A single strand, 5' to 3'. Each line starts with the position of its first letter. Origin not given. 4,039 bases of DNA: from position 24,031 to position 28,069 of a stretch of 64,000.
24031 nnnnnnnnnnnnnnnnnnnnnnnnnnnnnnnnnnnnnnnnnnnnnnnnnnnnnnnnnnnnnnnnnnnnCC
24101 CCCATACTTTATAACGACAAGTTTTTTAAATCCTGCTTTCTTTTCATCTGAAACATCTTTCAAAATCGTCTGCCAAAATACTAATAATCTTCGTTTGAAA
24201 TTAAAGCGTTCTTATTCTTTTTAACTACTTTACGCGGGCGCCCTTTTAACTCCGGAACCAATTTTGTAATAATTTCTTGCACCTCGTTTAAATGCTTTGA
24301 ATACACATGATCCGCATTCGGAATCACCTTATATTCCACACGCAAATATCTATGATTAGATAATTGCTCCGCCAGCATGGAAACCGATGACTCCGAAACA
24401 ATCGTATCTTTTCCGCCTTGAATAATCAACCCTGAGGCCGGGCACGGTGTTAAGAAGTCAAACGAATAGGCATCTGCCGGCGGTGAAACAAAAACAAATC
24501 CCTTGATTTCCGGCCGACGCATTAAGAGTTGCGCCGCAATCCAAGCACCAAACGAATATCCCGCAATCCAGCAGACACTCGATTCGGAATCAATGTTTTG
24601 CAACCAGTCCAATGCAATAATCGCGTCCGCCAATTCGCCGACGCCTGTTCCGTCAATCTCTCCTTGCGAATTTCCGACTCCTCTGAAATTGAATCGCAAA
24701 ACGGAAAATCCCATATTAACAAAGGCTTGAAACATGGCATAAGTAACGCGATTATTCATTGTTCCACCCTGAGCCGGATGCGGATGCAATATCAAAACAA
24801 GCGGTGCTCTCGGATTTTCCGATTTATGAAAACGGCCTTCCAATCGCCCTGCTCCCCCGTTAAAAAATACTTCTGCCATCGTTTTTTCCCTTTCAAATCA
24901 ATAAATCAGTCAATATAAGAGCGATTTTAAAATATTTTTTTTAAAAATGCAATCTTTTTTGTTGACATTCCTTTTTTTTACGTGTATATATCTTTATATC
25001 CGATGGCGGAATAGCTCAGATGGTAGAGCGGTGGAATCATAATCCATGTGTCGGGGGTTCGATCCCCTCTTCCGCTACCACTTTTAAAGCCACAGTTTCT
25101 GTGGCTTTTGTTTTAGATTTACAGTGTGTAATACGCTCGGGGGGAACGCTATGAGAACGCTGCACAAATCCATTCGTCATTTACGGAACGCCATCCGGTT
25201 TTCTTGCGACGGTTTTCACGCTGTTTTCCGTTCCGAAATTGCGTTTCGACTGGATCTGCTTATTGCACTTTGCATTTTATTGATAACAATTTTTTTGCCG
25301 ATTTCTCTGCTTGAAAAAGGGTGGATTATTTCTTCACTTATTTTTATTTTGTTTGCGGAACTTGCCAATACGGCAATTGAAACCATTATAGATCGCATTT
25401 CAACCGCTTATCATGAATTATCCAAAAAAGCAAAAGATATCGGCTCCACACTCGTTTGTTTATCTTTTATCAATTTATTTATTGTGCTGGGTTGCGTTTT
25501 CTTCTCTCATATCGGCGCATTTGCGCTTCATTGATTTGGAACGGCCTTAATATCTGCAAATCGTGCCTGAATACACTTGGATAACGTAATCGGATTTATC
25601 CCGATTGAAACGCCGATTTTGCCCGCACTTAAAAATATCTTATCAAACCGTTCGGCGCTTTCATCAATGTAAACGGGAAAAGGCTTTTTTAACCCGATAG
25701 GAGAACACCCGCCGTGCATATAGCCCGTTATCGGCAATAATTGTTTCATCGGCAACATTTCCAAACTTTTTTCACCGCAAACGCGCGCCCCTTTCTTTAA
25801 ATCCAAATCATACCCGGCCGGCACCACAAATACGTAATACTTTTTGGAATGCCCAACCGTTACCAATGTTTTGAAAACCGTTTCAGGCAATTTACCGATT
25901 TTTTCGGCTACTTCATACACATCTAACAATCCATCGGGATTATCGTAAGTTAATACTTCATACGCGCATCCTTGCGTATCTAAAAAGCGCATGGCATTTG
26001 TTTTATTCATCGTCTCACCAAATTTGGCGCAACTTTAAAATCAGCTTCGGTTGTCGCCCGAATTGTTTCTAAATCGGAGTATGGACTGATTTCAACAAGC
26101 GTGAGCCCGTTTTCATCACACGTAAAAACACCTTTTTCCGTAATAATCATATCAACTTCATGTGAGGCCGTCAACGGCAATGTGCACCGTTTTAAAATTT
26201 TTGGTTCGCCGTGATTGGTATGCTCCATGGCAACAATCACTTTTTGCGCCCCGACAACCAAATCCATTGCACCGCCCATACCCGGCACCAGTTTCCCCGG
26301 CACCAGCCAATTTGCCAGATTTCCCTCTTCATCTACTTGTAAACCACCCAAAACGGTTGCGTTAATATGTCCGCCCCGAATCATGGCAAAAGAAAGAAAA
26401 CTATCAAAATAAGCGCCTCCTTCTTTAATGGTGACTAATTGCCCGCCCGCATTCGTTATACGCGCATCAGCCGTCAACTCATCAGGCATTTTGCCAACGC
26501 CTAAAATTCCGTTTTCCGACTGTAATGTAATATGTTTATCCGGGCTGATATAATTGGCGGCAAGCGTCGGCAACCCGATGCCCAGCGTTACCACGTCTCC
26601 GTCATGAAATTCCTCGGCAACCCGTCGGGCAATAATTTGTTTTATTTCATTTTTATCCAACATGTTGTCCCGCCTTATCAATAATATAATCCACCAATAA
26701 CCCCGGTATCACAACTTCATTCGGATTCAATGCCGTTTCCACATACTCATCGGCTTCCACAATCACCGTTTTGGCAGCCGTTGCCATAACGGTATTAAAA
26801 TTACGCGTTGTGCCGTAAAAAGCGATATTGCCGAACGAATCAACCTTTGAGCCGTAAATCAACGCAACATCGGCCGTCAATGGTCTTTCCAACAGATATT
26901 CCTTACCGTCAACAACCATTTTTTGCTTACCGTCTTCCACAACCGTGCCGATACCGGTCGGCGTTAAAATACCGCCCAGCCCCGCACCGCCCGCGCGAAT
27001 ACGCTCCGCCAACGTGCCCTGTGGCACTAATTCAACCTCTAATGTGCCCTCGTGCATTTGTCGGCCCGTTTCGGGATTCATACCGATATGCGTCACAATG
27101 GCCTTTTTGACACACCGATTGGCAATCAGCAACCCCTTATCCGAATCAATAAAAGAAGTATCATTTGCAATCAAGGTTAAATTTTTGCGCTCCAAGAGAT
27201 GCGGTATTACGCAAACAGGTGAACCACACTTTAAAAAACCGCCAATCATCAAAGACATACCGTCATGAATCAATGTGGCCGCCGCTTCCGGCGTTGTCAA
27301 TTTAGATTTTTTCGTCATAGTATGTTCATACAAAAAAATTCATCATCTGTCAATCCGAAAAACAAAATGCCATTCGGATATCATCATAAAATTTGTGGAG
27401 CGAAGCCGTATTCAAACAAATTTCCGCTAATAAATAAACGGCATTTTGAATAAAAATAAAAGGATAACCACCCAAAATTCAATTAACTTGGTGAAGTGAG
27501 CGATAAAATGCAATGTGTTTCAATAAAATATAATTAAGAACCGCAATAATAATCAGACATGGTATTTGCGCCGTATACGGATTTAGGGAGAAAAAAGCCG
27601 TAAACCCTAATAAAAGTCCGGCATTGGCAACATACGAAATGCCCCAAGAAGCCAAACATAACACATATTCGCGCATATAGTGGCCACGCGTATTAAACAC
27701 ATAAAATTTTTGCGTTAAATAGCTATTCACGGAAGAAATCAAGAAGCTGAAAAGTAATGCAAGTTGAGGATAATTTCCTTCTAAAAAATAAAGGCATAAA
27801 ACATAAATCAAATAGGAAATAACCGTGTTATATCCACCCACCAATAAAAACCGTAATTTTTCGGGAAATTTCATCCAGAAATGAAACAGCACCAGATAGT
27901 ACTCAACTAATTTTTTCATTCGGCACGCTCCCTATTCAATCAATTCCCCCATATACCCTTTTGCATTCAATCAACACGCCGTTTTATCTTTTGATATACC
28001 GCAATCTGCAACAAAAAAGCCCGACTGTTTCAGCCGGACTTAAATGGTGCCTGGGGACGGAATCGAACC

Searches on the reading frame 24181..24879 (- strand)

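Call 59: search_protein_families(library=pfam, proteins=[window:24181-24879:-], max_evalue=0.001)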
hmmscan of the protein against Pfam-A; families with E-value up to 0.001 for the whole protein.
window:24181-24879:- (232 aa): 7 families
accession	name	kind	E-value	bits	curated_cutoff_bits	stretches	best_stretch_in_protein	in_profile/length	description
PF02129.25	Peptidase_S15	-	1.8e-11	44.7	23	1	23-139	17-134/262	X-Pro dipeptidyl-peptidase (S15 family)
PF00561.26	Abhydrolase_1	-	4.5e-11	43.3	25.8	1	27-141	2-110/245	alpha/beta hydrolase fold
PF12146.15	Hydrolase_4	-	1.3e-10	41.4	27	1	48-134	22-110/239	Serine aminopeptidase, S33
PF20408.4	Abhydrolase_11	-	8.7e-08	32.6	27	1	30-195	5-169/193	Alpha/beta hydrolase domain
PF00326.27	Peptidase_S9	-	7.4e-07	29.3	22.6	0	151-202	148-198/213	Prolyl oligopeptidase family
PF12697.13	Abhydrolase_6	-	2.6e-06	28.7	26.3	1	51-136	21-94/217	Alpha/beta hydrolase family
PF01738.24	DLH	-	4.6e-05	23.5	21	1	84-199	78-194/217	Dienelactone hydrolase family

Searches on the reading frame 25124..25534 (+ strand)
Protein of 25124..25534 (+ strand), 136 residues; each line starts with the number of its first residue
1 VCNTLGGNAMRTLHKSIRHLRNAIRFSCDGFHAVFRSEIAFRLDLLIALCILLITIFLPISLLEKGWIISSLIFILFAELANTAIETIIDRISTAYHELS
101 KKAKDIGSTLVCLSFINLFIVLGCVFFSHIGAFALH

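Call 59: search_protein_families(library=pfam, proteins=[window:25124-25534:+], max_evalue=0.001)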
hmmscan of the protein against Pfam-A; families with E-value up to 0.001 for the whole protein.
window:25124-25534:+ (136 aa): 1 family
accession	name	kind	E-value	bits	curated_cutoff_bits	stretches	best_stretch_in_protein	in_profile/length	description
PF01219.24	DAGK_prokar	-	2e-27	95.4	22.3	1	26-126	2-102/102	Prokaryotic diacylglycerol kinase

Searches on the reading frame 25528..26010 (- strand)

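Call 59: search_protein_families(library=pfam, proteins=[window:25528-26010:-], max_evalue=0.001)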
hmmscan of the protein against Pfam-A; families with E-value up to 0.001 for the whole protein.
window:25528-26010:- (160 aa): 1 family
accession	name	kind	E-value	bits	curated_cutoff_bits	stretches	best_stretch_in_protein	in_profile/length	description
PF04073.20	tRNA_edit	-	3.6e-21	76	25.5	1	31-140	7-117/123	Aminoacyl-tRNA editing domain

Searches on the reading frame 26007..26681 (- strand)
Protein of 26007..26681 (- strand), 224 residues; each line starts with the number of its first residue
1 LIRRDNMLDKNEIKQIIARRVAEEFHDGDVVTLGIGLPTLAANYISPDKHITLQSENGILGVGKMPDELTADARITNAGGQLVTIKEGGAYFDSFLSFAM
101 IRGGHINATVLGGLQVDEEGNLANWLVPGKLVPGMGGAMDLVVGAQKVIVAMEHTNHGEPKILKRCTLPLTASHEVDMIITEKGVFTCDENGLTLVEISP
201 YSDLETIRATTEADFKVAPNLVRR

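Call 59: search_protein_families(library=pfam, proteins=[window:26007-26681:-], max_evalue=0.001)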
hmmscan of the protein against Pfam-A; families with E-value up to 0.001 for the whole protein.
window:26007-26681:- (224 aa): 2 families
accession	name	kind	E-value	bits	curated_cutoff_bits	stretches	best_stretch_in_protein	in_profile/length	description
PF01144.29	CoA_trans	-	7.2e-42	143.7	23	1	16-207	3-214/217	Coenzyme A transferase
PF13336.12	AcetylCoA_hyd_C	-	4.5e-05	23.8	23.7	1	111-187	39-125/154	Acetyl-CoA hydrolase/transferase C-terminal domain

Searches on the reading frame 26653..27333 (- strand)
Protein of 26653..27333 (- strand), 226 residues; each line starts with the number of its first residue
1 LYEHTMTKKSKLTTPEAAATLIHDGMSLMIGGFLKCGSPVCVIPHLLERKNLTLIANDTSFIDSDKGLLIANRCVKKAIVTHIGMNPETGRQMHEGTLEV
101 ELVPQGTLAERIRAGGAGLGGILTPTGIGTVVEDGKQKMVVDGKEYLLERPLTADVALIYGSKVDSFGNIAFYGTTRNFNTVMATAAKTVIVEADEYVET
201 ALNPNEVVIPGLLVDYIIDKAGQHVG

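Call 59: search_protein_families(library=pfam, proteins=[window:26653-27333:-], max_evalue=0.001)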
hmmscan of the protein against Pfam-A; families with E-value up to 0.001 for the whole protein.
window:26653-27333:- (226 aa): 2 families
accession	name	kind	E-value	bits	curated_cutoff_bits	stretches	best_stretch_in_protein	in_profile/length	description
PF01144.29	CoA_trans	-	1.8e-60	204.5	23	1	16-219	6-216/217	Coenzyme A transferase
PF02550.21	AcetylCoA_hydro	-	2.2e-05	25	24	0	11-63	8-60/198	Acetyl-CoA hydrolase/transferase N-terminal domain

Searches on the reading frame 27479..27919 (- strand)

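Call 59: search_protein_families(library=pfam, proteins=[window:27479-27919:-], max_evalue=0.001)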
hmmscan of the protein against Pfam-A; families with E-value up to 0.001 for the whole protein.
window:27479-27919:- (146 aa): 1 family
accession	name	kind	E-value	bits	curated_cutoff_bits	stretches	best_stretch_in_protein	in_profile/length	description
PF04138.20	GtrA_DPMS_TM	-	1.1e-17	64.8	26.1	1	23-138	1-117/117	GtrA/DPMS, transmembrane domain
